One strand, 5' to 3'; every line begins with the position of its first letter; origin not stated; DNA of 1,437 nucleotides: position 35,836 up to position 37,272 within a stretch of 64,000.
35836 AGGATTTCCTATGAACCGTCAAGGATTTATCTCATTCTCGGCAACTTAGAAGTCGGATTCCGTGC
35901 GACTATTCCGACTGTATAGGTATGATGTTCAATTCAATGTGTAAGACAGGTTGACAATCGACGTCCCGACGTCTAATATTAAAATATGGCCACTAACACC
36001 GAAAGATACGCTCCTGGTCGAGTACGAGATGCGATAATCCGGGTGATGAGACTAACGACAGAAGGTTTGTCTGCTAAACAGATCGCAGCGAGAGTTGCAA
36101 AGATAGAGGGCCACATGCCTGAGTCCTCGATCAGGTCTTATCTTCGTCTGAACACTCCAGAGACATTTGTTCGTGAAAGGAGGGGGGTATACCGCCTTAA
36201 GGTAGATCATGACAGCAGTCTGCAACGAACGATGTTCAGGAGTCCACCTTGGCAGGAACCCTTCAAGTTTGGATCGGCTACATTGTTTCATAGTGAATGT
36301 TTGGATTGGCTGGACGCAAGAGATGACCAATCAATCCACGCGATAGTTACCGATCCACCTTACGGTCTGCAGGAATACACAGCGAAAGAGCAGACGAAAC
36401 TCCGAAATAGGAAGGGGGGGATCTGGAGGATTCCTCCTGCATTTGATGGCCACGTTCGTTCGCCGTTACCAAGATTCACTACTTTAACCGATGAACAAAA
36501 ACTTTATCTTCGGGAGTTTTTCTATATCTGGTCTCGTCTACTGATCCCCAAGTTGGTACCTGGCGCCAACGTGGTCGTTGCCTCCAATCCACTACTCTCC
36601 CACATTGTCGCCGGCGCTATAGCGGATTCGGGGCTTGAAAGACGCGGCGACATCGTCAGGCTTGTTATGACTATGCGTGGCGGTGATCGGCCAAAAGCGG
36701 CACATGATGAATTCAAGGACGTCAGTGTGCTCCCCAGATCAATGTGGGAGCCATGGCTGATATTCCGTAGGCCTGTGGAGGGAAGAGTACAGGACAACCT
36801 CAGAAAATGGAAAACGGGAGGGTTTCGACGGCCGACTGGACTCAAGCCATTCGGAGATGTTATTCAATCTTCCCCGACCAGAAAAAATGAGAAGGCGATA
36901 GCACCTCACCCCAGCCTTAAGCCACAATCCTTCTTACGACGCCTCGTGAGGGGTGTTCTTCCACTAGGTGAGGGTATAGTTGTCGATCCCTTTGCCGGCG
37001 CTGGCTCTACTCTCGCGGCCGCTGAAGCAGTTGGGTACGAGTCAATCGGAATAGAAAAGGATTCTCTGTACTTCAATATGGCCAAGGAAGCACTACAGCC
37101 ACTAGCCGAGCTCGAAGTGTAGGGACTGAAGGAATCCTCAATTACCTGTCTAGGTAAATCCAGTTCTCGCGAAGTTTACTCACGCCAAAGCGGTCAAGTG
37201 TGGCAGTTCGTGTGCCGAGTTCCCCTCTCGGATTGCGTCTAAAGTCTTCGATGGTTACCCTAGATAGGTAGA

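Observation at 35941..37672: Type II R-M pair with a leaderless, operator-like MTase promoter and an HTH-bearing methyltransferase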

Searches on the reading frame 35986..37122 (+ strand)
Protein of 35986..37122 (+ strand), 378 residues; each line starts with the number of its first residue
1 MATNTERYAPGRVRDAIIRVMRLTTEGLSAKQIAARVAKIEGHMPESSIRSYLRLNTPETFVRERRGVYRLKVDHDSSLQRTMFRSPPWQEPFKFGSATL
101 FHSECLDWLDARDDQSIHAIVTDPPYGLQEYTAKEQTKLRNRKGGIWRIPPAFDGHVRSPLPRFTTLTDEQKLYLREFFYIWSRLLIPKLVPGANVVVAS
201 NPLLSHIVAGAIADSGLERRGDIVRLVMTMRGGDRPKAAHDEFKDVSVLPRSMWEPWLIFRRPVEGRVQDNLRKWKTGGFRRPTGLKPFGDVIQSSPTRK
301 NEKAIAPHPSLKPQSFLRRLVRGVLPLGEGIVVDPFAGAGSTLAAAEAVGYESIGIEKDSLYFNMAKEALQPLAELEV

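Call 3: search_protein_families(library=pfam, proteins=[window:35986-37122:+], max_evalue=0.01)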
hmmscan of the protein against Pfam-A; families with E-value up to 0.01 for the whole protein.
window:35986-37122:+ (378 aa): 1 family
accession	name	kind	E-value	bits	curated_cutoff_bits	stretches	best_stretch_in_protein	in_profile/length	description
PF01555.25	N6_N4_Mtase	-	2.1e-16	61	26.7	1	117-368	1-221/221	DNA methylase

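Call 4: search_protein_families(library=ncbifam, proteins=[window:35986-37122:+], max_evalue=0.1)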
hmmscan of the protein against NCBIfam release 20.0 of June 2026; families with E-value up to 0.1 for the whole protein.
window:35986-37122:+ (378 aa): 4 families
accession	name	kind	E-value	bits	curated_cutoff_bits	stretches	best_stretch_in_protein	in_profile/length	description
NF050803.1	DnaMtaseCcrMCaul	equivalog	8.7e-14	51.2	830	2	300-372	178-249/350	adenine-specific DNA-methyltransferase CcrM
NF008572.0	PRK11524.1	equivalog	3.7e-12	46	292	1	301-370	188-256/294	adenine-specific DNA-methyltransferase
NF010253.0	PRK13699.1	subfamily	3.2e-09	36.8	244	1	287-370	128-205/226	DNA methyltransferase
TIGR01177.1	TIGR01177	hypoth_equivalog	2.5e-06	27.1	316.55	1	114-139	246-272/330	TIGR01177 family methyltransferase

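Call 6: search_solved_structures(query=window:35986-37122:+, max_evalue=0.01, show_alignments=1)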
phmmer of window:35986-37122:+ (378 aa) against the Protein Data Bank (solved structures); distinct sequences matched with E-value up to 0.01: 11.
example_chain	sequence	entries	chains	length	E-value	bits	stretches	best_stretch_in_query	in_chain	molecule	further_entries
6pbd_A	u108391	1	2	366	1.8e-13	53.6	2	306-370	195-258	Modification methylase CcrMI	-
8urk_A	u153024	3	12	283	4.9e-08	35.7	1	259-374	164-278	Methyltransferase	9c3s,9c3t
2zie_A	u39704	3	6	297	6.4e-08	35.3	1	304-369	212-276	Putative modification methylase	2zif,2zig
9c3u_A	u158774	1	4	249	1.1e-07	34.6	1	251-370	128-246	Methyltransferase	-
1g60_A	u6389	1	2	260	1.6e-06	30.7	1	290-372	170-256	Adenine-specific Methyltransferase MboIIA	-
5hek_A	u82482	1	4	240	3.6e-06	29.6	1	278-371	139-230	Adenine specific DNA methyltransferase (DpnA)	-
5hfj_A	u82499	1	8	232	5.2e-06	29.1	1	278-370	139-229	Adenine specific DNA methyltransferase (DpnA)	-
1nw8_A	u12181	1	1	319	0.00025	23.5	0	301-356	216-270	MODIFICATION METHYLASE RSRI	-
1eg2_A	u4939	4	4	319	0.00028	23.4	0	301-356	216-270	MODIFICATION METHYLASE RSRI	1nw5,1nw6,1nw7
8s9n_A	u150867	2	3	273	0.00029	23.3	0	286-369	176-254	DNA cytosine-N4 methyltransferase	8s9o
8s9m_A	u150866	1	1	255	0.00032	23.2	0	286-369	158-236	DNA cytosine-N4 methyltransferase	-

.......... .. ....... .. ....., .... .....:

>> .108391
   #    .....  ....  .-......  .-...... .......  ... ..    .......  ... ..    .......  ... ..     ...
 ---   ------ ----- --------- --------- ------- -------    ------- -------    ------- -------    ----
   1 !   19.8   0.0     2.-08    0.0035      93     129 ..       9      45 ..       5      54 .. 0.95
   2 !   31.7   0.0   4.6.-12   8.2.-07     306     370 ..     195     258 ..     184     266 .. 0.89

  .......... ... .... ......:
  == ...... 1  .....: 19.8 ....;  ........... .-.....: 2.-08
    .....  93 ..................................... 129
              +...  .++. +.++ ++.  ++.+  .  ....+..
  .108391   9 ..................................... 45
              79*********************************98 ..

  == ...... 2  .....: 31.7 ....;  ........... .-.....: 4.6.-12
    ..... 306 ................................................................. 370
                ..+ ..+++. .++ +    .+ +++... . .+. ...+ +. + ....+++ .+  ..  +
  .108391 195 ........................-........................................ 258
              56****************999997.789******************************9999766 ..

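Call 16: search_protein_families(library=padloc, proteins=[window:35986-37122:+], max_evalue=0.1)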
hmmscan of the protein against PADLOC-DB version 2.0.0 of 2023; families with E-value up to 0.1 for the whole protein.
window:35986-37122:+ (378 aa): 48 families (the best 25 are shown)
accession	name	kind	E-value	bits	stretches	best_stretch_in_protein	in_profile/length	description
PDLC03215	MTase_II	-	1.8e-100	334.2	1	104-377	55-328/331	Type II methyltransferase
PDLC03371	MTase_II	-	2e-23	81.3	1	97-371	10-253/260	Type II methyltransferase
PDLC03299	MTase_II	-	2.7e-17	61.2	2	289-371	177-258/296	Type II methyltransferase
PDLC03216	MTase_II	-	1.8e-14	51.6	2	305-372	191-257/364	Type II methyltransferase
PDLC03228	MTase_II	-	2.1e-14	51.9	2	307-370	143-205/227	Type II methyltransferase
PDLC03353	MTase_II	-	1.1e-13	49.3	2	299-371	182-251/260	Type II methyltransferase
PDLC03320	MTase_II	-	2.4e-13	47.9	2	293-375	198-279/289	Type II methyltransferase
PDLC03738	oMTase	-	1.6e-12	44.8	2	300-373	196-268/376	orphan methyltransferase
PDLC03350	MTase_II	-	1.4e-10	39.1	2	306-370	232-295/312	Type II methyltransferase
PDLC03265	MTase_II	-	1.9e-10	38.7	2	287-373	249-331/333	Type II methyltransferase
PDLC03387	MTase_II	-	2.4e-10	38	2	308-371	214-276/289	Type II methyltransferase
PDLC03321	MTase_II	-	1.4e-09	35.5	1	308-371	182-243/245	Type II methyltransferase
PDLC03732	oMTase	-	5.4e-09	34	2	301-358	180-236/258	orphan methyltransferase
PDLC03229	MTase_II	-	1.3e-08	32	1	272-364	307-394/436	Type II methyltransferase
PDLC03224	MTase_II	-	2.8e-08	31.1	1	330-358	95-123/481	Type II methyltransferase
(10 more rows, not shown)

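Call 24: find_homologous_proteins(query=window:35986-37119:+)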
Query window:35986-37119:+ (378 aa): 8000 proteins with E <= 0.001 among 8000 candidates; the best 120 are listed.
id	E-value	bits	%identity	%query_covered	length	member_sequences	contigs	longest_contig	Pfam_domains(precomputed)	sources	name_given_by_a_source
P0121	3.7e-220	749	97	89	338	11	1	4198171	PF01555.25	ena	-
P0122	1.4e-215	734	84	99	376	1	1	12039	PF01555.25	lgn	-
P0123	1.2e-213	727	83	99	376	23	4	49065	PF01555.25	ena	-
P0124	3.4e-211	719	81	100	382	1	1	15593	PF01555.25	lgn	-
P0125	9.6e-197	672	75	100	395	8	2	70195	PF01555.25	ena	-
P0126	1.2e-194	665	74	100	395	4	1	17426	PF01555.25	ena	-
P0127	2.0e-193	661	74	100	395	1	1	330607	PF01555.25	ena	-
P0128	3.9e-193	660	74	100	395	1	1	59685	PF01555.25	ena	-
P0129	5.9e-193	659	75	99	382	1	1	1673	PF01555.25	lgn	-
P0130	7.7e-193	659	73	100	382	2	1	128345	PF01555.25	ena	-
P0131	1.3e-192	658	74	100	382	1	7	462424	PF01555.25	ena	-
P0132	1.5e-192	658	73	100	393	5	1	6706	PF01555.25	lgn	-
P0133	1.8e-192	658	74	100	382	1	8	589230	PF01555.25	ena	-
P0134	1.9e-192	658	73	100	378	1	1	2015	PF01555.25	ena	-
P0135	1.9e-192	658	74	100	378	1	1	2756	PF01555.25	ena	-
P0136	1.5e-191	655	73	100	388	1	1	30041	PF01555.25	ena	-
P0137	1.6e-191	654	73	100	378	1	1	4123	PF01555.25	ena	-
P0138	2.0e-191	654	72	100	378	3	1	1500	PF01555.25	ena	-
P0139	7.3e-191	652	73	99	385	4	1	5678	PF01555.25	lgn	-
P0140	1.1e-190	652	72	99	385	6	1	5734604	PF01555.25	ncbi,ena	-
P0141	2.2e-190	651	72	100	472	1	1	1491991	PF01555.25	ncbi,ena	-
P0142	2.4e-190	651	73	100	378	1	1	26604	PF01555.25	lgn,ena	-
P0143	4.9e-190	650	72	100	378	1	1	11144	PF01555.25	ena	-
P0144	8.2e-190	649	73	100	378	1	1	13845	PF01555.25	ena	-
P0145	9.9e-190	649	73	100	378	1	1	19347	PF01555.25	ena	-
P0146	1.4e-189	648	75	100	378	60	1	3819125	PF01555.25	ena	-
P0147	1.7e-189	648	73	99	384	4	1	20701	PF01555.25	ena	-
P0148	1.9e-189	648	72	100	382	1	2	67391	PF01555.25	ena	-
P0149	3.0e-189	647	73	100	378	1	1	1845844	PF01555.25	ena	-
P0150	3.9e-189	647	74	99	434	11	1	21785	PF01555.25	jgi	-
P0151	4.7e-189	646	71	100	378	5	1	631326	PF01555.25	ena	-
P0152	1.3e-188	645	72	100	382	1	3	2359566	PF01555.25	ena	-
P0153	1.3e-188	645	75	100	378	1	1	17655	PF01555.25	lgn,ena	-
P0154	1.5e-188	645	72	100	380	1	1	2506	PF01555.25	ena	-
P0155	3.0e-188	644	73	100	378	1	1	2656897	PF01555.25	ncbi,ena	-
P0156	4.0e-188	643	73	100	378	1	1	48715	PF01555.25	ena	-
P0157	6.6e-188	643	73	100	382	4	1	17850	PF01555.25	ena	-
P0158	7.9e-188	642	71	100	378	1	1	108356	PF01555.25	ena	-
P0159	8.4e-188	642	72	100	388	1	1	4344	PF01555.25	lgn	-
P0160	1.1e-187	642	74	99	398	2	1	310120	PF01555.25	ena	-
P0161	1.2e-187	642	73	99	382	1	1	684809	PF01555.25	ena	-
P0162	1.2e-187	642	73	100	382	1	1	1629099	PF01555.25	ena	-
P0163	1.6e-187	641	71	100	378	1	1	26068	PF01555.25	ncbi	-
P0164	2.5e-187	641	71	100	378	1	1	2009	PF01555.25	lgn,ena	-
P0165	2.6e-187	641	73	100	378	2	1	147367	PF01555.25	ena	-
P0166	3.2e-187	640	72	100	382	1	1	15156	PF01555.25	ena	-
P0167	3.4e-187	640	71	100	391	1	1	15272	PF01555.25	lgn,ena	-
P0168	3.5e-187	640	71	100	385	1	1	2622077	PF01555.25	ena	-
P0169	3.7e-187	640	72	100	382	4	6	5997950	PF01555.25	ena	-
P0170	4.6e-187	640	71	100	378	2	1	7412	PF01555.25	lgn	-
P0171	5.2e-187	640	71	100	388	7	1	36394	PF01555.25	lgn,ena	-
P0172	5.9e-187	639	74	100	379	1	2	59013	PF01555.25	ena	-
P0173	7.8e-187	639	72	100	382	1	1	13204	PF01555.25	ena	-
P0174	8.6e-187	639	72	99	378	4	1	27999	PF01555.25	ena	-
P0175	1.3e-186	638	71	100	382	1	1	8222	PF01555.25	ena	-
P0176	1.6e-186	638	73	100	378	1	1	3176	PF01555.25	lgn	-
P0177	1.7e-186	638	72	100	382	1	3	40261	PF01555.25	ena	-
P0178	2.1e-186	638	73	100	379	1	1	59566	PF01555.25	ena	-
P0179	2.1e-186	638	71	100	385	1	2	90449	PF01555.25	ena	-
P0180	3.9e-186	637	73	99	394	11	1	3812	PF01555.25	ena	-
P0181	4.3e-186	637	70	100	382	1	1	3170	PF01555.25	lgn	-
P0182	5.4e-186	636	72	100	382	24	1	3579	PF01555.25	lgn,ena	-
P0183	5.8e-186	636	72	100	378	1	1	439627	PF01555.25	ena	-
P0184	5.8e-186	636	71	100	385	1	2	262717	PF01555.25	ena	-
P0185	9.9e-186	635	71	100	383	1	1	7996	PF01555.25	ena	-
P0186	1.2e-185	635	74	97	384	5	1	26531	PF01555.25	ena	-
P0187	1.3e-185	635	71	100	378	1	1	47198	PF01555.25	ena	-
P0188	1.6e-185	635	71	100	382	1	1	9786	PF01555.25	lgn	-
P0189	2.0e-185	634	72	99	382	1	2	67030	PF01555.25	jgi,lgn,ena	jgi:site-specific DNA-methyltransferase (adenine-specific)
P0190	2.3e-185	634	72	100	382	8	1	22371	PF01555.25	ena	-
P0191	3.5e-185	634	71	100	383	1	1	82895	PF01555.25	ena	-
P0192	4.0e-185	633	73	100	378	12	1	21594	PF01555.25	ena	-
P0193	4.1e-185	633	73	98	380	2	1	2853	PF01555.25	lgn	-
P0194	4.3e-185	633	71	100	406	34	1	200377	PF01555.25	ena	-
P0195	5.1e-185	633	71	100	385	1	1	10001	PF01555.25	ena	-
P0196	5.2e-185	633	70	100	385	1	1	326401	PF01555.25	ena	-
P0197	6.3e-185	633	72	99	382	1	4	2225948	PF01555.25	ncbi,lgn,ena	ncbi:MAG: DNA-methyltransferase [bacterium]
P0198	7.9e-185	632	71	100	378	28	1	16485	PF01555.25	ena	-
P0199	8.1e-185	632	72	99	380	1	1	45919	PF01555.25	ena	-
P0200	9.3e-185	632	71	100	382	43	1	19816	PF01555.25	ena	-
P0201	9.4e-185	632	70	100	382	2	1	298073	PF01555.25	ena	-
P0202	1.1e-184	632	72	97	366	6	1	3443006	PF01555.25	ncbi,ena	-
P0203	1.4e-184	632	71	100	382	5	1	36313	PF01555.25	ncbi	-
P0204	1.6e-184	631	72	97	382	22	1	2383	PF01555.25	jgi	-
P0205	2.2e-184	631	71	100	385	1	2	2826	PF01555.25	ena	-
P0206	2.5e-184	631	72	99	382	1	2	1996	PF01555.25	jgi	jgi:DNA modification methylase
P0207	2.8e-184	631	73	100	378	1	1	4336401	PF01555.25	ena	-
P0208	2.8e-184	631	73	98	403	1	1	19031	PF01555.25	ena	-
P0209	2.9e-184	631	71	99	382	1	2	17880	PF01555.25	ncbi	-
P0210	5.5e-184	630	71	99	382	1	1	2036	PF01555.25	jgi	-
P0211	5.5e-184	630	73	98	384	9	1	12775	PF01555.25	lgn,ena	-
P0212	5.9e-184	630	71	99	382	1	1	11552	PF01555.25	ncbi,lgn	-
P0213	6.1e-184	630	73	100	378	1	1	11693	PF01555.25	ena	-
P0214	6.8e-184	629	71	100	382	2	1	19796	PF01555.25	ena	-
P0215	7.2e-184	629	72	100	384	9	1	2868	PF01555.25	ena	-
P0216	7.3e-184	629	70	100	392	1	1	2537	PF01555.25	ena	-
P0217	8.2e-184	629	70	100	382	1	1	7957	PF01555.25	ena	-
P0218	9.0e-184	629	72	99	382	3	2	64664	PF01555.25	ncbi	-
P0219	9.2e-184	629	71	100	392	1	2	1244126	PF01555.25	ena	-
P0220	9.4e-184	629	72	100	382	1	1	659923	PF01555.25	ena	-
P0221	1.2e-183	629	72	100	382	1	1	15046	PF01555.25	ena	-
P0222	1.7e-183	628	71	100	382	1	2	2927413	PF01555.25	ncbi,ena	-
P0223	1.8e-183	628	71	99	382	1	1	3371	PF01555.25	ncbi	-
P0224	1.9e-183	628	71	99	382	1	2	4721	PF01555.25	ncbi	-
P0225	2.5e-183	627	72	97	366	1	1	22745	PF01555.25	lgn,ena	-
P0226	2.7e-183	627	69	100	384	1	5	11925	PF01555.25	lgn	-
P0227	2.8e-183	627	71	99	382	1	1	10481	PF01555.25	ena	-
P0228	3.3e-183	627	71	99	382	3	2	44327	PF01555.25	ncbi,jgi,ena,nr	ncbi:MAG TPA: DNA methyltransferase [Thermodesulfobacteriota bacterium]|jgi:site-specific DNA-methyl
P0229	3.4e-183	627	70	100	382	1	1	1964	PF01555.25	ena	-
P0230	3.8e-183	627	73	100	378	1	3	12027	PF01555.25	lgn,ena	-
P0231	4.2e-183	627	71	99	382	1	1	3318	PF01555.25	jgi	jgi:DNA modification methylase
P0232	4.3e-183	627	70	100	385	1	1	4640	PF01555.25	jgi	-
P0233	4.4e-183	627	72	100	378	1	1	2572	PF01555.25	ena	-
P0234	4.6e-183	627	71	99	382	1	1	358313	PF01555.25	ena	-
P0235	6.4e-183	626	71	99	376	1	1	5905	PF01555.25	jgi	jgi:site-specific DNA-methyltransferase (adenine-specific)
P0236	8.1e-183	626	71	99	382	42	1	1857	PF01555.25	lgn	-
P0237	9.9e-183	626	72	100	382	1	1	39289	PF01555.25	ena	-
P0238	1.8e-182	625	71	100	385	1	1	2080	PF01555.25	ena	-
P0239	1.8e-182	625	71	100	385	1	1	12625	PF01555.25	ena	-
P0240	1.9e-182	625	72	100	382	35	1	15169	PF01555.25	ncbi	-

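Call 32: predict_structure(alignment_id=A2)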
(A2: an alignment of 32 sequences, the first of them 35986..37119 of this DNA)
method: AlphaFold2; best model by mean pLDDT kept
length: 378 residues; sequences in the alignment: 32
mean_pLDDT: 63.2   pTM: 0.71
mean pLDDT of the five models: 63.2, 62.0, 58.3, 55.6, 46.1
residues with pLDDT >= 90: 20; 70-90: 151; 50-70: 83; < 50: 124
segments of 3 or more residues with pLDDT < 50: 1-6, 76-85, 127-130, 143-165, 219-298
pLDDT, mean of each block of 10 residues (from residue 1): 49 83 77 88 84 72 78 52 55 94 87 80 54 56 40 30 52 76 86 67 63 67 42 40 43 38 30 28 34 42 60 67 69 81 87 87 84 84
secondary structure, 60 per line:
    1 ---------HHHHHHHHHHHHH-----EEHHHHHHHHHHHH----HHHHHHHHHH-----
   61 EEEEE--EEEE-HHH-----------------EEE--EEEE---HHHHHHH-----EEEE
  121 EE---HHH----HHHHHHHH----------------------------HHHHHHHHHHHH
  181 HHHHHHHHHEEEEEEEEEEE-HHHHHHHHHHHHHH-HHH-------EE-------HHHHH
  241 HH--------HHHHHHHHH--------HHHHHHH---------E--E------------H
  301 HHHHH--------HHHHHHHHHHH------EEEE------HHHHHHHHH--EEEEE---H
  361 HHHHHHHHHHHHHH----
elements in order: H10-22 H30-41 H46-55 E61-65 E68-71 E93-95 E98-101 H105-111 E117-122 H133-140 H169-189 E190-200 H202-215 H236-242 H251-259 H268-274 H300-305 H314-324 E331-334 H341-349 E352-356 H360-374

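Call 38: search_dna_similar(query=window:35986-37119:+, collection=plasmids, mode=protein, max_rows=25, max_evalue=1e-10)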
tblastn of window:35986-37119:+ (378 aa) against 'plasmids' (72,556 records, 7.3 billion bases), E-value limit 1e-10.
Records with a match: 22; places in all: 22; records where one place covers at least 80% of the query: 17.
Best place of each record, by identity: 60-80% 4; <60% 18.
By first word of the organism name: Klebsiella 9; Gordonia 3; Rhizobium 2; Microvirga 1; Ralstonia 1; Raoultella 1; Citrobacter 1; Pseudomonas 1; Mycobacterium 1; Iamia 1; and 1 more.
By predicted mobility (MOB-suite, as given by PLSDB): mobilizable 17; non-mobilizable 4; conjugative 1.
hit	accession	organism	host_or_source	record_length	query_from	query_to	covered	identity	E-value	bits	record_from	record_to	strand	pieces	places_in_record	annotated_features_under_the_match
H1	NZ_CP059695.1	Gordonia rubripertincta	Cell culture,soil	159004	3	378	99%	57.3%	2e-118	385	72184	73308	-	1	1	DNA methyltransferase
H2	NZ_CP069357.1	Microvirga sp. VF16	Vachellia farnesiana,Cell culture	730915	9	378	98%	58.1%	8e-116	377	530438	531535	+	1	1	DNA methyltransferase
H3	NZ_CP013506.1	Rhizobium sp. N1341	Phaseolus vulgaris,Whole ...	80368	9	378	98%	58.0%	2e-117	382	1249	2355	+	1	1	DNA methyltransferase | hypothetical protein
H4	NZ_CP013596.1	Rhizobium sp. N741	Phaseolus vulgaris,Whole ...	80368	9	378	98%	58.0%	2e-117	382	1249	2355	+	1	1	DNA methyltransferase | hypothetical protein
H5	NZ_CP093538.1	Ralstonia pseudosolanacearum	cell culture,pepper stem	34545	1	376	99%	56.7%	6e-121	392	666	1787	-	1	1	DNA methyltransferase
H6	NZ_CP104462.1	Raoultella ornithinolytica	whole organism,wastewater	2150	9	376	97%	57.7%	7e-121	371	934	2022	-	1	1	DNA methyltransferase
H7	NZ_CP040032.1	Klebsiella pneumoniae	Homo sapiens,pus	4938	9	376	97%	57.7%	2e-114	371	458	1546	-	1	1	DNA methyltransferase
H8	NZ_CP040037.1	Klebsiella pneumoniae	Homo sapiens,urine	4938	9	376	97%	57.7%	2e-114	371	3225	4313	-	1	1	DNA methyltransferase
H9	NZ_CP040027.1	Klebsiella pneumoniae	Homo sapiens,blood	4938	9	376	97%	57.7%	2e-114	371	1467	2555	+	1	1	DNA methyltransferase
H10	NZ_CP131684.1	Klebsiella pneumoniae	Homo sapiens,culture,Abs/pus/wd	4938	9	376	97%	57.7%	2e-114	371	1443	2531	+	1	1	DNA methyltransferase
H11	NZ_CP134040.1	Klebsiella pneumoniae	Homo sapiens,blood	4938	9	376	97%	57.7%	2e-114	371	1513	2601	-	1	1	DNA methyltransferase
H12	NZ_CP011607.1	Citrobacter freundii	Homo sapiens,Urine/Genitourinary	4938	9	376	97%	57.7%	2e-114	371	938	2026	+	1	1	DNA methyltransferase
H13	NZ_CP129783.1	Klebsiella pneumoniae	Homo sapiens,whole organism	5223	9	376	97%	57.7%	3e-114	371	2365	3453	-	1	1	DNA methyltransferase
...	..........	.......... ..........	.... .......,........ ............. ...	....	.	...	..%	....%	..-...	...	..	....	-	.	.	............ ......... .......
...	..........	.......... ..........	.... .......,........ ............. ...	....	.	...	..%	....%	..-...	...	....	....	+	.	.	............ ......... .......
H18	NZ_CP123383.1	Gordonia sp. SMJS1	Pure culture,sediment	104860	86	376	77%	63.4%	6e-105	346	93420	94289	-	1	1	DNA methyltransferase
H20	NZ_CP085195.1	Mycobacterium avium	-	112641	93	378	76%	63.3%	4e-105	346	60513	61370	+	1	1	site-specific DNA-methyltransferase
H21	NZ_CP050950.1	Iamia sp. SCSIO 61187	whole organism,ocean sediment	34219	96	370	73%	64.0%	1e-101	337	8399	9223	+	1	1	DNA methyltransferase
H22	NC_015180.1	Acidiphilium multivorum AIU301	-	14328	95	370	73%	50.0%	4e-66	234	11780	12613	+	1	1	DNA methyltransferase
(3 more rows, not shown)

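Call 41: get_annotated_region(hit=H18, flank=2500)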
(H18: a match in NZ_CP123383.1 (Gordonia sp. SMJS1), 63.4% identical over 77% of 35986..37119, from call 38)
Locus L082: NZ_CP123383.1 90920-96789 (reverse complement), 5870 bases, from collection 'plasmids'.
description: Gordonia sp. SMJS1 plasmid pSMJS1.2, complete sequence
organism: Gordonia sp. SMJS1 (NCBI taxid 3039400)
taxonomy: Bacteria; Actinomycetota; Actinomycetes; Mycobacteriales; Gordoniaceae; Gordonia; Gordonia sp. SMJS1
host: -; source: Pure culture,sediment; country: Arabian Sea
typing (MOB-suite, as given by PLSDB): non-mobilizable
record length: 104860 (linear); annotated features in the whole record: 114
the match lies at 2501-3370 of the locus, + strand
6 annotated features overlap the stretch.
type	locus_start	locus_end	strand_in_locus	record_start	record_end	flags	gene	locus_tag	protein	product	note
CDS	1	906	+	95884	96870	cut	-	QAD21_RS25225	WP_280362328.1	AbiV family abortive infection protein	-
CDS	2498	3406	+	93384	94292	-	-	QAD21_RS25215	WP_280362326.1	DNA methyltransferase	-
CDS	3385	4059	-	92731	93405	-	-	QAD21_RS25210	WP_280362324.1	hypothetical protein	-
CDS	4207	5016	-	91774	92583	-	-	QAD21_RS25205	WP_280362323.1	phosphoadenosine phosphosulfate reductase family protein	-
CDS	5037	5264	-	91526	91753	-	-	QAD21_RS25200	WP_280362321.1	hypothetical protein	-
CDS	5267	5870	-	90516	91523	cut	-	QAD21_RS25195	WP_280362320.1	hypothetical protein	-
